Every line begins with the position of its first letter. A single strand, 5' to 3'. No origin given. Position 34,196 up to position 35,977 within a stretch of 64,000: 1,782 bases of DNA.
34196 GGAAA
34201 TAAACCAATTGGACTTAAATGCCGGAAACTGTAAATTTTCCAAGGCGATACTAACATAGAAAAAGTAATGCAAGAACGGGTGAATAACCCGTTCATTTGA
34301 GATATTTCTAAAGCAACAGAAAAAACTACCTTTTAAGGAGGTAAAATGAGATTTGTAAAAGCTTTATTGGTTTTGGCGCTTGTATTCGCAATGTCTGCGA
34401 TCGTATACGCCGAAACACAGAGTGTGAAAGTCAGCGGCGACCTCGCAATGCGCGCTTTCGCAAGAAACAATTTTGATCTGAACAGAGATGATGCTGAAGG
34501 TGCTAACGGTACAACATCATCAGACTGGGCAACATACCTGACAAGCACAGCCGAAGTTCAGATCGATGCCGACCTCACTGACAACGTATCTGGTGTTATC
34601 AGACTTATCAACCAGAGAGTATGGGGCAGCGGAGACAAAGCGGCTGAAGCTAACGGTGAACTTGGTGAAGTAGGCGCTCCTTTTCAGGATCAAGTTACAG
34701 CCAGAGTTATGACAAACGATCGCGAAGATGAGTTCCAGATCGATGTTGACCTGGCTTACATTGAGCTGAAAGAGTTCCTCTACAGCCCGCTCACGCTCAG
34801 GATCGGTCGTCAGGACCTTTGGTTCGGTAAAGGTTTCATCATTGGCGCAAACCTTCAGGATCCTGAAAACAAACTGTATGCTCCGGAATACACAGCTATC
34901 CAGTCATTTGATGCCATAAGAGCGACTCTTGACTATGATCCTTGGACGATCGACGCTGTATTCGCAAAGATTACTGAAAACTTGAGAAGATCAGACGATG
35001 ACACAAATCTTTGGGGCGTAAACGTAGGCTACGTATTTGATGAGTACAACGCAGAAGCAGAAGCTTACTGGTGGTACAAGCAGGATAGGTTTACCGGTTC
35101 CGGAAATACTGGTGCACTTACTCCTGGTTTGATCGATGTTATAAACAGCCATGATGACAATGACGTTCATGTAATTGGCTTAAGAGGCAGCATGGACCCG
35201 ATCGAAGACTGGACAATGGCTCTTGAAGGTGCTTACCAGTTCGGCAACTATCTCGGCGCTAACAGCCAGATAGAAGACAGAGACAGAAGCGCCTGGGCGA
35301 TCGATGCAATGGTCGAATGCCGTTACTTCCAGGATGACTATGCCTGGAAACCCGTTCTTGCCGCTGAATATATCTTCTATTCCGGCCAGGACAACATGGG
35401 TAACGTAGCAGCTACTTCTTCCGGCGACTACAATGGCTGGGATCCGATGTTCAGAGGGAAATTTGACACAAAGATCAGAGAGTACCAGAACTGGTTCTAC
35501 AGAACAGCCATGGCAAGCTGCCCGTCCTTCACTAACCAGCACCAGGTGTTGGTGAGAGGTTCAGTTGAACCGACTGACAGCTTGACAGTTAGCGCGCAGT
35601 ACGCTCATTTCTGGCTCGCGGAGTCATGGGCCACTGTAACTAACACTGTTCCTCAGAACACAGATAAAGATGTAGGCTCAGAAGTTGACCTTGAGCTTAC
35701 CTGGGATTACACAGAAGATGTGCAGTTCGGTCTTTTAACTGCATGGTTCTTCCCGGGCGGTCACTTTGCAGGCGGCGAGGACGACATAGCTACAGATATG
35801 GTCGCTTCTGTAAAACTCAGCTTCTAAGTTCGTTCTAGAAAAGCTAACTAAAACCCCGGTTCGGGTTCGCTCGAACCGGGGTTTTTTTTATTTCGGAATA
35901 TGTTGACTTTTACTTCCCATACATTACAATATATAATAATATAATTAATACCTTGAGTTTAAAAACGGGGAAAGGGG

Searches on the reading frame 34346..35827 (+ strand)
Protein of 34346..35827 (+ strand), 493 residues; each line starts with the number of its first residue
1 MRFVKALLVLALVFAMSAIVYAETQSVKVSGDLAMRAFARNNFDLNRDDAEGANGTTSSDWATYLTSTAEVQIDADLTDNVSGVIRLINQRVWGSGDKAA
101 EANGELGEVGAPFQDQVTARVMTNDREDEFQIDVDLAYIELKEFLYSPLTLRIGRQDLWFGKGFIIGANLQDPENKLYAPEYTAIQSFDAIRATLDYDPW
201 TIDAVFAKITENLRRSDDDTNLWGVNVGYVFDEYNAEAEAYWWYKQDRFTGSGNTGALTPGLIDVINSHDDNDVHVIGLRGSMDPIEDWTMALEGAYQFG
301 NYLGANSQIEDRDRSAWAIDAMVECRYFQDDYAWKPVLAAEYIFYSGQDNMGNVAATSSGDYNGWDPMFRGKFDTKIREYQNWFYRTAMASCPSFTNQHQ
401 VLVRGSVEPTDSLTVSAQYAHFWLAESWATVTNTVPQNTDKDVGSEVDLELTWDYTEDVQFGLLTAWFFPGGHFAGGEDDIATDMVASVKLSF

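Call 52: search_protein_families(library=pfam, proteins=[window:34346-35827:+], max_evalue=0.0001)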
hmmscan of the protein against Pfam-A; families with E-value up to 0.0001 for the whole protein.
window:34346-35827:+ (493 aa): 1 family
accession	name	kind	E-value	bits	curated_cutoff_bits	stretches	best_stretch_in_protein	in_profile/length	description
PF13372.12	Alginate_exp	-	6.7e-21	75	25.2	1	86-480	32-387/395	Alginate export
